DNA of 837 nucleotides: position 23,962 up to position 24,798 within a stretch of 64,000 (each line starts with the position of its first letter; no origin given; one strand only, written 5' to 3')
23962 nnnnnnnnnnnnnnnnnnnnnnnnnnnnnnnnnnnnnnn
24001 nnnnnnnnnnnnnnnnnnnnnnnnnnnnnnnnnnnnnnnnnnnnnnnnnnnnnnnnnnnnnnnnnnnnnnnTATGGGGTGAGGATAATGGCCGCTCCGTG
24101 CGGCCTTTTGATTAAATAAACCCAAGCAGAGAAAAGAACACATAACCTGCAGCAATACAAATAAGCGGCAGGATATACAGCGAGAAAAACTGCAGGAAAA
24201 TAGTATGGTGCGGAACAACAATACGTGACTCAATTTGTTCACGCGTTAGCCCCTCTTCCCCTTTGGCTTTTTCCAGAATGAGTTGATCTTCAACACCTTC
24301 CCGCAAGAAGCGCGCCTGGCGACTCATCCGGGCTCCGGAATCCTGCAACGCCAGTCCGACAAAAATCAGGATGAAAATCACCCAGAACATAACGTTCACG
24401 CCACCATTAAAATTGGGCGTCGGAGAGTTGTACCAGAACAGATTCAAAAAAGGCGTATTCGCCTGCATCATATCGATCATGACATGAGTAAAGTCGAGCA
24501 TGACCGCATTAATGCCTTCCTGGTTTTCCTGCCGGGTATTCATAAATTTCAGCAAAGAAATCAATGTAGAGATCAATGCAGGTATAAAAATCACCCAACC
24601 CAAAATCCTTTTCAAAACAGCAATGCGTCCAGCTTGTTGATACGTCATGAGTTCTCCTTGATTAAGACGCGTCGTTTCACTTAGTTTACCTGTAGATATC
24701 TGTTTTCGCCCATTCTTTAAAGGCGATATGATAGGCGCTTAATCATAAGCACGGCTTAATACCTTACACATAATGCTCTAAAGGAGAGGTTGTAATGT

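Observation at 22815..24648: ydiZ-yniA-yniB: putative small-molecule kinase flanked by a small protein and a membrane protein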

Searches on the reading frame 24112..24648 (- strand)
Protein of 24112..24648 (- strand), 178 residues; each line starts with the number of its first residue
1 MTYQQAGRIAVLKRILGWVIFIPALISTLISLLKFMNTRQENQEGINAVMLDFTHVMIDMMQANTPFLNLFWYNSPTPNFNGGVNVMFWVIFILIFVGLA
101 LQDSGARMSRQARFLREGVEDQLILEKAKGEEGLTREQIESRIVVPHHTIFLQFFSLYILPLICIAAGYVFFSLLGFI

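Call 4: search_protein_families(library=pfam, proteins=[window:24112-24648:-], max_evalue=0.01)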
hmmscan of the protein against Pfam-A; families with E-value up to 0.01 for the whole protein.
window:24112-24648:- (178 aa): 1 family
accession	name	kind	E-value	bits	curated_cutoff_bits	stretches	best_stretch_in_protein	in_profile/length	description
PF14002.11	YniB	-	1.4e-74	250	27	1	15-177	1-166/166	YniB-like protein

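Call 5: search_protein_families(library=ncbifam, proteins=[window:24112-24648:-], max_evalue=0.01)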
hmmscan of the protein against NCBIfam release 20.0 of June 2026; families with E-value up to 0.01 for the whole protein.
window:24112-24648:- (178 aa): 0 families

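Call 25: find_homologous_proteins(query=window:24112-24648:-, max_evalue=0.001)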
Query window:24112-24648:- (178 aa): 701 proteins with E <= 0.001 among 801 candidates; the best 120 are listed.
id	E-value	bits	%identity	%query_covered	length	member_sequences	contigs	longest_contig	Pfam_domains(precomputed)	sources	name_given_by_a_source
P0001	4.0e-111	387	99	100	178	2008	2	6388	PF14002.12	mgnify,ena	mgnify:FL=1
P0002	3.6e-106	371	97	98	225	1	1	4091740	PF14002.12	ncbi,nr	ncbi:hypothetical protein TUM2805_20010 [Escherichia coli]|nr:hypothetical protein TUM2805_20010 [Es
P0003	1.7e-103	362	94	100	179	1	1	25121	PF14002.12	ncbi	-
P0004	1.8e-100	352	95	100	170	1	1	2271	PF14002.12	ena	-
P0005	3.0e-97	342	92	98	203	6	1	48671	PF14002.12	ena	-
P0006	1.1e-96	340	91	98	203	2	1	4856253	PF14002.12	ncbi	-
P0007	1.2e-96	340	89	99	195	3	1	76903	PF14002.12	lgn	-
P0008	1.2e-96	340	99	87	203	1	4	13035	PF14002.12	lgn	-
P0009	1.5e-96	339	91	98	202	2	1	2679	PF14002.12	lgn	-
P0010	2.4e-96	339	91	98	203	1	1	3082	PF14002.12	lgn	-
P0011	2.5e-96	339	99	89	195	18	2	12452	PF14002.12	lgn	-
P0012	3.0e-96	338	90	100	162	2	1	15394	PF14002.12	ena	-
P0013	5.5e-96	337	93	100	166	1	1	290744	PF14002.12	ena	-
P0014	1.1e-95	336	87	100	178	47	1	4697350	PF14002.12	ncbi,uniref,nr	ncbi:YniB family protein [Citrobacter koseri]|uniref:YniB family protein n=1 Tax=Citrobacter koseri 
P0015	1.7e-95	336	85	100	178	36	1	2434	PF14002.12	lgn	-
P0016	3.9e-95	335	90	98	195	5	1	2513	PF14002.12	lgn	-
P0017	4.0e-95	335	89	98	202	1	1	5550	PF14002.12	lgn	-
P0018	6.0e-95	334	86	100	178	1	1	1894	PF14002.12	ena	-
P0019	7.1e-95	334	84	100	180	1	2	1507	PF14002.12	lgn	-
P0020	1.2e-94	333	84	100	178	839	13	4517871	PF14002.12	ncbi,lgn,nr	ncbi:YniB family protein [Salmonella enterica]|nr:hypothetical protein [Salmonella enterica subsp. V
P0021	6.1e-94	331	85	99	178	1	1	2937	PF14002.12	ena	-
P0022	1.1e-93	330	83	100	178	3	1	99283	PF14002.12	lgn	-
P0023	1.1e-93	330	85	100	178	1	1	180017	PF14002.12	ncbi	ncbi:TPA: YniB family protein [Citrobacter freundii]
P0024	2.7e-93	329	84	100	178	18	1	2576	PF14002.12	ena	-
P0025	4.0e-93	328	85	99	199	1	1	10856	PF14002.12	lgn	-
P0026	6.5e-93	327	84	99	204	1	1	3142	PF14002.12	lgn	-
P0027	4.8e-92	325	87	100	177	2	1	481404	PF14002.12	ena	-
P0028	1.3e-91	323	83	100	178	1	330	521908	PF14002.12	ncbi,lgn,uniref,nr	ncbi:hypothetical protein DA897_10485 [Salmonella enterica]|uniref:YniB family protein n=1 Tax=Salmo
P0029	1.3e-91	323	85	97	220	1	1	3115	PF14002.12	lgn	-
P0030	1.6e-91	323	82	95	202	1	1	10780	PF14002.12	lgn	-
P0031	2.5e-91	322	81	100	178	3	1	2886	PF14002.12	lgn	-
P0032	2.7e-91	322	82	99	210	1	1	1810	PF14002.12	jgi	-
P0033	2.8e-91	322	80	100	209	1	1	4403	PF14002.12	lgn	-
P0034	3.6e-91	322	81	100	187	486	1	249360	PF14002.12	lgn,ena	-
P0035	1.1e-90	320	81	100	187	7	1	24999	PF14002.12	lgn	-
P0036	1.3e-90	320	80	100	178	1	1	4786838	PF14002.12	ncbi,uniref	ncbi:YniB family protein [Kosakonia sp. BYX6]|uniref:YniB family protein n=1 Tax=Kosakonia calanthes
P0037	1.8e-90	319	80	99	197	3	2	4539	PF14002.12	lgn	-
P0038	7.7e-90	317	80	100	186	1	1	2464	PF14002.12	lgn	-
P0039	1.4e-89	317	79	100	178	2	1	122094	PF14002.12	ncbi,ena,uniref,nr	ncbi:YniB family protein [Intestinirhabdus alba]|uniref:YniB family protein n=1 Tax=Intestinirhabdus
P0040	1.7e-89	316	88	100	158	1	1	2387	PF14002.12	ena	-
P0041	2.0e-89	316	79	100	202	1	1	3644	PF14002.12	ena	-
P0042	3.0e-89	315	80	100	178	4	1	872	PF14002.12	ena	-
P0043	3.6e-89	315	80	100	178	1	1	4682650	PF14002.12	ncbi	ncbi:YniB family protein [Salmonella enterica]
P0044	4.3e-89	315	79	100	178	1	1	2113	PF14002.12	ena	-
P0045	4.9e-89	315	85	96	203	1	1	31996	PF14002.12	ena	-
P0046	7.9e-89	314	79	100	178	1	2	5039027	PF14002.12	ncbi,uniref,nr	ncbi:YniB family protein [Enterobacter sp. R4-368]|uniref:YniB family protein n=1 Tax=Enterobacteria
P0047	8.4e-89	314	79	100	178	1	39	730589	PF14002.12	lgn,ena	-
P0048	9.3e-89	314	79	100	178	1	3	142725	PF14002.12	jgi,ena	-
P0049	1.2e-88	314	79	100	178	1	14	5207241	PF14002.12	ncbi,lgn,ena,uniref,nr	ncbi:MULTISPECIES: YniB family protein [Kosakonia]|uniref:YniB family protein n=1 Tax=Kosakonia sacc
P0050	1.2e-88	314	80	100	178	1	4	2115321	PF14002.12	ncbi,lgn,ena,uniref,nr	ncbi:membrane protein [Metakosakonia massiliensis]|uniref:YniB-like protein n=1 Tax=Phytobacter mass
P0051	1.2e-88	313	79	100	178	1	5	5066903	PF14002.12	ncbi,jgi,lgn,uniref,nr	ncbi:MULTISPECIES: YniB family protein [Kosakonia]|uniref:YniB family protein n=1 Tax=Kosakonia TaxI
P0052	1.4e-88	313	79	100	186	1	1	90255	PF14002.12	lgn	-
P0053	1.4e-88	313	79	100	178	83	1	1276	PF14002.12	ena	-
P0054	1.5e-88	313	79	100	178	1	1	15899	PF14002.12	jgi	-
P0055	1.6e-88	313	79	100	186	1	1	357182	PF14002.12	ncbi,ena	-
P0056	1.7e-88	313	79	100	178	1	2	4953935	PF14002.12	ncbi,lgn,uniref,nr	ncbi:YniB family protein [Kosakonia pseudosacchari]|uniref:YniB family protein n=1 Tax=Kosakonia pse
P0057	1.9e-88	313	79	100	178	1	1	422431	PF14002.12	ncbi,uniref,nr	ncbi:hypothetical protein BK796_05625 [Kosakonia pseudosacchari]|uniref:YniB family protein n=1 Tax=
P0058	2.1e-88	313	79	100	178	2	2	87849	PF14002.12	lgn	-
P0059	2.1e-88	313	79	100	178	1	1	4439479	PF14002.12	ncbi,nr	ncbi:YniB family protein [Kosakonia sp. H02]|nr:YniB family protein [Kosakonia sp. H02]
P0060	2.2e-88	313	78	100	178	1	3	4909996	PF14002.12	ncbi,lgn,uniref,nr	ncbi:YniB family protein [Kosakonia pseudosacchari]|uniref:YniB family protein n=1 Tax=Kosakonia pse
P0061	2.9e-88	312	78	100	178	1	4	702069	PF14002.12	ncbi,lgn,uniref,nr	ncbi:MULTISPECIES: YniB family protein [Kosakonia]|uniref:YniB family protein n=1 Tax=Kosakonia quas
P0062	4.3e-88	312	79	100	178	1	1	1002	PF14002.12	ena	-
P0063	5.2e-88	311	79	100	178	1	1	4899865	PF14002.12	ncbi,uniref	ncbi:YniB family protein [Kosakonia pseudosacchari]|uniref:YniB family protein n=1 Tax=Kosakonia pse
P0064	5.2e-88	311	78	100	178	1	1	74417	PF14002.12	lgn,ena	-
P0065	5.5e-88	311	78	100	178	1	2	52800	PF14002.12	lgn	-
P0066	7.0e-88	311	78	100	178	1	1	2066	PF14002.12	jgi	jgi:hypothetical protein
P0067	7.1e-88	311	79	100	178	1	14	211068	PF14002.12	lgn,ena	-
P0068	7.4e-88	311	78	100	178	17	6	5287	PF14002.12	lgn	-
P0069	9.4e-88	311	78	100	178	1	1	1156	PF14002.12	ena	-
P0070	1.3e-87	310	78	100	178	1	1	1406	PF14002.12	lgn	-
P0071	1.3e-87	310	78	100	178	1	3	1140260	PF14002.12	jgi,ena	-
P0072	1.5e-87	310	78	100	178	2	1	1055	PF14002.12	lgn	-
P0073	2.0e-87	310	79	100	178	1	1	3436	PF14002.12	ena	-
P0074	2.1e-87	310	78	100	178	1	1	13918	PF14002.12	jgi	-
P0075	3.5e-87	309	79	100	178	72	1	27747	PF14002.12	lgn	-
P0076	3.8e-87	309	78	100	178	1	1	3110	PF14002.12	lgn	-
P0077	4.3e-87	308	78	100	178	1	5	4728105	PF14002.12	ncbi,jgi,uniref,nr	ncbi:YniB family protein [Kosakonia sp. YIM B13605]|uniref:YniB family protein n=1 Tax=Kosakonia Tax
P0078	4.4e-87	308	78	100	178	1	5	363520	PF14002.12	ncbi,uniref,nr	ncbi:YniB family protein [Trabulsiella odontotermitis]|uniref:YniB family protein n=1 Tax=Trabulsiel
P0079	4.7e-87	308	77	100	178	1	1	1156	PF14002.12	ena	-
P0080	4.7e-87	308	79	100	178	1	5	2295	PF14002.12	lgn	-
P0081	5.0e-87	308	79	100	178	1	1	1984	PF14002.12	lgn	-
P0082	5.2e-87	308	79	100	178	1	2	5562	PF14002.12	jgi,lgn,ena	-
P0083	5.5e-87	308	79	100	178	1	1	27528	PF14002.12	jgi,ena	-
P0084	5.5e-87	308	79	100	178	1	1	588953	PF14002.12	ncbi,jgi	-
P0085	6.3e-87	308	78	100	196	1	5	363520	PF14002.12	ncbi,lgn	-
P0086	6.8e-87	308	79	100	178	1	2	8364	PF14002.12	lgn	-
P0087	7.1e-87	308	78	100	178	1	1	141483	PF14002.12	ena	-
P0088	1.1e-86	307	79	100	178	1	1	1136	PF14002.12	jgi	-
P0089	1.2e-86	307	77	100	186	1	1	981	PF14002.12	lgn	-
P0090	1.5e-86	307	79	100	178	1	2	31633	PF14002.12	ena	-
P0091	2.2e-86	306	78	100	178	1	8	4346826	PF14002.12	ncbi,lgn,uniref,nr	ncbi:YniB family protein [Pseudescherichia vulneris]|uniref:YniB family protein n=1 Tax=Pseudescheri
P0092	2.3e-86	306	78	100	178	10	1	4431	PF14002.12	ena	-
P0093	2.3e-86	306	76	100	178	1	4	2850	PF14002.12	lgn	-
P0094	2.6e-86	306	75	100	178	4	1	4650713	PF14002.12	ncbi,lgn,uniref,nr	ncbi:YniB family protein [Trabulsiella odontotermitis]|uniref:YniB family protein n=1 Tax=Trabulsiel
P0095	2.9e-86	306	76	100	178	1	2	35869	PF14002.12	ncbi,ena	-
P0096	3.0e-86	306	78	100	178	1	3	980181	PF14002.12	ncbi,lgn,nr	ncbi:MAG: hypothetical protein K0S90_3105 [Enterobacteriaceae bacterium]|nr:hypothetical protein [En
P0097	3.2e-86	306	76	100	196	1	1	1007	PF14002.12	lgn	-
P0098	3.4e-86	306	76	100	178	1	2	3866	PF14002.12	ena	-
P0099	3.5e-86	305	76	100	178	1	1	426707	PF14002.12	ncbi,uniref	ncbi:YniB family protein [Kosakonia oryzendophytica]|uniref:YniB family protein n=1 Tax=Kosakonia or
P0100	3.6e-86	305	76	100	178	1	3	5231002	PF14002.12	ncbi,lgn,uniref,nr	ncbi:YniB family protein [Kosakonia sp. ML.JS2a]|uniref:YniB family protein n=1 Tax=Kosakonia sp. ML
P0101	3.6e-86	305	78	100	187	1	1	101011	PF14002.12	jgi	jgi:hypothetical protein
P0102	3.8e-86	305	78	100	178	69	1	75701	PF14002.12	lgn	-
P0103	4.6e-86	305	76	100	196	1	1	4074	PF14002.12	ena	-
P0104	4.7e-86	305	78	100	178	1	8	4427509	PF14002.12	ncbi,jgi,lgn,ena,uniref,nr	ncbi:YniB family protein [Pseudescherichia vulneris]|uniref:YfeABCD regulator YfeE n=1 Tax=Pseudesch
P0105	4.7e-86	305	76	100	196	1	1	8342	PF14002.12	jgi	jgi:hypothetical protein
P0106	4.8e-86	305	77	100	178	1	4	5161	PF14002.12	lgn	-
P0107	5.5e-86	305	77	100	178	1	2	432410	PF14002.12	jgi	jgi:hypothetical protein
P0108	5.6e-86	305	76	100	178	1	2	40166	PF14002.12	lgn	-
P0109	5.6e-86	305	76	100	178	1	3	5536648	PF14002.12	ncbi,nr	ncbi:YniB family protein [Kosakonia oryzae]|nr:YniB family protein [Kosakonia oryzae] ANI83360.1 Yni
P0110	6.4e-86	305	78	100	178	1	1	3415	PF14002.12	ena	-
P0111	6.5e-86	305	77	100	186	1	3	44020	PF14002.12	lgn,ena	-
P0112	6.5e-86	305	77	100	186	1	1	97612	PF14002.12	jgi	-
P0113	6.6e-86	305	76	100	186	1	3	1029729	PF14002.12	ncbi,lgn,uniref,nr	ncbi:YniB-like protein [Kosakonia oryzae]|uniref:YniB-like protein n=2 Tax=Kosakonia oryzae TaxID=49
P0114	6.9e-86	305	78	100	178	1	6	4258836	PF14002.12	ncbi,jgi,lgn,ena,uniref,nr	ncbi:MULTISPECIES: YniB family protein [Enterobacteriaceae]|jgi:hypothetical protein|uniref:YniB fam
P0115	6.9e-86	305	78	100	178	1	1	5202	PF14002.12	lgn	-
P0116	6.9e-86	305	78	100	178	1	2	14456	PF14002.12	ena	-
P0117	7.0e-86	305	76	100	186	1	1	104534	PF14002.12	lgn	-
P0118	7.1e-86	305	100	79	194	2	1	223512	PF14002.12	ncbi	-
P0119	7.3e-86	304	76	100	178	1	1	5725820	PF14002.12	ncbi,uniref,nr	ncbi:YniB family protein [Kosakonia sp. MUSA4]|uniref:YniB family protein n=1 Tax=Kosakonia sp. MUSA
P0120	8.0e-86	304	77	100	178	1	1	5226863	PF14002.12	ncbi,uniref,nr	ncbi:YniB family protein [Kosakonia radicincitans]|uniref:YniB family protein n=1 Tax=Kosakonia radi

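Call 32: search_protein_representatives(protein=window:24112-24648:-)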
Query: 178 residues. Proteins with E-value up to 0.001 (for the whole library): 145; up to 1e-10: 89; up to 1e-30: 23. The best 145 are listed.
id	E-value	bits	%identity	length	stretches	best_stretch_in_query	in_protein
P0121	9.8e-61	221.0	60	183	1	1-173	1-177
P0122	7.6e-55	201.8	85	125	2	117-178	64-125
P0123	3.0e-54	199.9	98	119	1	1-93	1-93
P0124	3.7e-54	199.6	52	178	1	5-176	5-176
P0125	1.2e-47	178.5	45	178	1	1-173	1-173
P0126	3.3e-47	177.0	50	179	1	1-176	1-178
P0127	1.1e-46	175.3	68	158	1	50-169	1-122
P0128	1.4e-45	171.7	47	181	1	2-177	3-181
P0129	8.7e-45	169.1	44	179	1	1-178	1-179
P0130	4.8e-43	163.4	94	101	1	1-82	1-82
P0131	3.4e-42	160.7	99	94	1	57-132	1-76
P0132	1.2e-39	152.4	75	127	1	39-130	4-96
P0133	1.2e-39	152.3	78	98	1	1-88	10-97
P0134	1.8e-38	148.6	96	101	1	43-113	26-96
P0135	9.5e-38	146.2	68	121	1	1-95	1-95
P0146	6.7e-29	117.4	36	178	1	1-171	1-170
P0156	1.4e-24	103.3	33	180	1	1-177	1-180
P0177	8.5e-15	71.5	27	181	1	2-164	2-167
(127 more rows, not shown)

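Call 33: find_encoding_contigs(protein=P0125, flank=4000, max_places=3)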
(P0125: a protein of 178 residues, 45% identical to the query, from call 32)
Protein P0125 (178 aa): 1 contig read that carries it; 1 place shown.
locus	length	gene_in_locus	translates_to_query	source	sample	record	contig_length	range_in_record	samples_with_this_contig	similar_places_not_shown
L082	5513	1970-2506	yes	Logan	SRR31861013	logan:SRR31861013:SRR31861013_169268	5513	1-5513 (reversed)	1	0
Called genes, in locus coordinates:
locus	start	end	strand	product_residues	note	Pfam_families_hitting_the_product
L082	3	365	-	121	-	?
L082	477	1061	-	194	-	PF04307:YdjM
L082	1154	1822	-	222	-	PF00702:Hydrolase, PF13419:HAD_2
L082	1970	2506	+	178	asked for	PF14002:YniB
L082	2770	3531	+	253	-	PF04338:DUF481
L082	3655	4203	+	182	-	-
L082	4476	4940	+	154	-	-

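Call 34: find_encoding_contigs(protein=P0146, flank=4000, max_places=3)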
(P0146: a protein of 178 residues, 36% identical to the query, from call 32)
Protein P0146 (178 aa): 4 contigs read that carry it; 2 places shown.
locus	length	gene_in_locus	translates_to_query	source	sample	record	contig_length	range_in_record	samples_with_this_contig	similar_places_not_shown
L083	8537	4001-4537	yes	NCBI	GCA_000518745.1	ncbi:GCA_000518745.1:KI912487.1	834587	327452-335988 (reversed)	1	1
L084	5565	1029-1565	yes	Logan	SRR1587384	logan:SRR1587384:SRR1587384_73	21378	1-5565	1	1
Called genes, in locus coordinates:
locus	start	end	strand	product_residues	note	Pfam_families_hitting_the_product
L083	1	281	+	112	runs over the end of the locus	PF04355:BamE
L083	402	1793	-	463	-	PF00375:SDF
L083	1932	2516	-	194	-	PF04307:YdjM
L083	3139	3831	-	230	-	PF00702:Hydrolase, PF12710:HAD (weak), PF13419:HAD_2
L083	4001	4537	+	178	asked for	PF14002:YniB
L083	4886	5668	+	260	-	PF04338:DUF481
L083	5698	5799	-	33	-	PF28021:YoaK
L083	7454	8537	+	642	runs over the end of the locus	PF02824:TGS, PF07973:tRNA_SAD, PF00587:tRNA-synt_2b, PF03129:HGTP_anticodon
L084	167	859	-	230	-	PF00702:Hydrolase, PF12710:HAD (weak), PF13419:HAD_2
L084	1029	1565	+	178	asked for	PF14002:YniB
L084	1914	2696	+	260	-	PF04338:DUF481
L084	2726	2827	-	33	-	PF28021:YoaK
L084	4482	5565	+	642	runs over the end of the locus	PF02824:TGS, PF07973:tRNA_SAD, PF00587:tRNA-synt_2b, PF03129:HGTP_anticodon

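Call 35: find_encoding_contigs(protein=P0156, flank=4000, max_places=3)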
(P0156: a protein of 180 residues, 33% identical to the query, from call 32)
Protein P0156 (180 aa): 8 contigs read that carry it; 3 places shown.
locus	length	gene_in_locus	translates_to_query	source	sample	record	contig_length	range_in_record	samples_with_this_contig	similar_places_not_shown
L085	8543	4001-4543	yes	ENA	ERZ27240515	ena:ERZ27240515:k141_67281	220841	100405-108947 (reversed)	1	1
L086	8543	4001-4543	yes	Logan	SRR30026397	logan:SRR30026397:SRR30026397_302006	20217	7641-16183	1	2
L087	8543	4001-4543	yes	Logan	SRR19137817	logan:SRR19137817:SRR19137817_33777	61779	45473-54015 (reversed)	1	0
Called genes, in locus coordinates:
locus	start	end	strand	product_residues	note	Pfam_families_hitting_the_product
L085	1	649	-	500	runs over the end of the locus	PF02646:RmuC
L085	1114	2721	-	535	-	PF02028:BCCT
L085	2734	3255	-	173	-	-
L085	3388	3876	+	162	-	PF22381:Staph_reg_Sar_Rot (weak), PF01047:MarR, PF12802:MarR_2, PF13412:HTH_24 (weak)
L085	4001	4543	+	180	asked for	PF14002:YniB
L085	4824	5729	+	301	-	PF00892:EamA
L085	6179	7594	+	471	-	PF02335:Cytochrom_C552, PF14522:Cytochrome_C7 (faint), PF22113:Mtrc-MtrF_II-IV_dom (faint)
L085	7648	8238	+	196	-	PF22113:Mtrc-MtrF_II-IV_dom (faint), PF09699:Paired_CXXCH_1 (faint), PF14522:Cytochrome_C7 (faint), PF14537:Cytochrom_c3_2 (faint), PF22678:Cytochrom_c_NrfB-like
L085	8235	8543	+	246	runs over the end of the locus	PF13187:Fer4_9 (faint), PF25160:LdpA_Fe-S-bd (faint), PF12797:Fer4_2 (faint), PF13237:Fer4_10 (faint), PF12838:Fer4_7 (weak), PF13247:Fer4_11, PF12838:Fer4_7 (weak), PF00037:Fer4 (weak), +3 more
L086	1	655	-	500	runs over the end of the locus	PF02646:RmuC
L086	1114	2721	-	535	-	PF02028:BCCT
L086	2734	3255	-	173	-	-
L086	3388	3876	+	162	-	PF22381:Staph_reg_Sar_Rot (weak), PF01047:MarR, PF12802:MarR_2, PF13412:HTH_24 (weak)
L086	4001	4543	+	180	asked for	PF14002:YniB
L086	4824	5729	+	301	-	PF00892:EamA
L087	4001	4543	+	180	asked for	PF14002:YniB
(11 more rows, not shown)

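Call 36: find_encoding_contigs(protein=P0177, flank=4000, max_places=3)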
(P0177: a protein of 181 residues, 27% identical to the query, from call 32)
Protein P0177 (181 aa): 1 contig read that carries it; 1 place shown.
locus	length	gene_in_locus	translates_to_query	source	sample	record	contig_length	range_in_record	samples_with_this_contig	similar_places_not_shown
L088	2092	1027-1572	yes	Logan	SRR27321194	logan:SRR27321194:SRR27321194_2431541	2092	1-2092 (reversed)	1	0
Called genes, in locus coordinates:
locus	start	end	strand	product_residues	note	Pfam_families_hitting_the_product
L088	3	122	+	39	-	?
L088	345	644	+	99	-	-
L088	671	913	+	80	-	PF05406:WGR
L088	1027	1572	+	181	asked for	PF14002:YniB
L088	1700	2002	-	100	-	PF01850:PIN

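Call 38: find_encoding_contigs(protein=P0121, flank=5000, max_places=3)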
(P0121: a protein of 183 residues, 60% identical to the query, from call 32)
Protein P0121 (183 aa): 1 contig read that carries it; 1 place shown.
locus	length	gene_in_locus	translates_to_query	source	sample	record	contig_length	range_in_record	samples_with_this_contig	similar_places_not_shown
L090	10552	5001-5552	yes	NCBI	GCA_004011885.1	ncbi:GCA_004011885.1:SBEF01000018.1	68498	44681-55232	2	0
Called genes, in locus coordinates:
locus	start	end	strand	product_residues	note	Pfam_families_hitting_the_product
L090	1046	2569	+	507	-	PF05222:AlaDh_PNT_N, PF01262:AlaDh_PNT_C, PF12769:PNTB_4TM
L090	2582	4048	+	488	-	PF02233:PNTB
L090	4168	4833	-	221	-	PF00702:Hydrolase, PF13419:HAD_2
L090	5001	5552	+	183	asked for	PF14002:YniB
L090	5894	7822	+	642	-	PF02824:TGS, PF07973:tRNA_SAD, PF00587:tRNA-synt_2b, PF03129:HGTP_anticodon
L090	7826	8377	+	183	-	PF05198:IF3_N, PF00707:IF3_C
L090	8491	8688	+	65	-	PF01632:Ribosomal_L35p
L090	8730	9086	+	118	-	PF00453:Ribosomal_L20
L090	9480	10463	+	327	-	PF02912:Phe_tRNA-synt_N, PF01409:tRNA-synt_2d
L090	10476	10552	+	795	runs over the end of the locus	PF01588:tRNA_bind, PF03483:B3_4, PF03484:B5, PF17759:tRNA_synthFbeta, PF03147:FDX-ACB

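Call 41: search_protein_families(library=padloc, proteins=[window:24112-24648:-], max_evalue=0.01)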
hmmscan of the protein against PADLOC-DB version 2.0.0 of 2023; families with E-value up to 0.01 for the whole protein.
window:24112-24648:- (178 aa): 0 families

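Call 80: predict_structure(alignment_id=A3)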
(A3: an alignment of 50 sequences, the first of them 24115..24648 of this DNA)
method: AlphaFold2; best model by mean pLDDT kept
length: 178 residues; sequences in the alignment: 50
mean_pLDDT: 92.1   pTM: 0.77
mean pLDDT of the five models: 92.1, 90.7, 89.6, 89.0, 88.8
residues with pLDDT >= 90: 133; 70-90: 45; 50-70: 0; < 50: 0
segments of 3 or more residues with pLDDT < 50: none
pLDDT, mean of each block of 10 residues (from residue 1): 91 97 97 91 85 95 97 94 89 94 94 95 95 91 84 82 93 95
secondary structure, 60 per line:
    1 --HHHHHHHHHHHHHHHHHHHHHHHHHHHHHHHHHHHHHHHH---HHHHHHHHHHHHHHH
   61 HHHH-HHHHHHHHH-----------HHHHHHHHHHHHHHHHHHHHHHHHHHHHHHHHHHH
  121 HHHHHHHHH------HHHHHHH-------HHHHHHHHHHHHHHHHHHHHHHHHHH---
elements in order: H3-42 H46-64 H66-74 H86-129 H136-142 H150-175
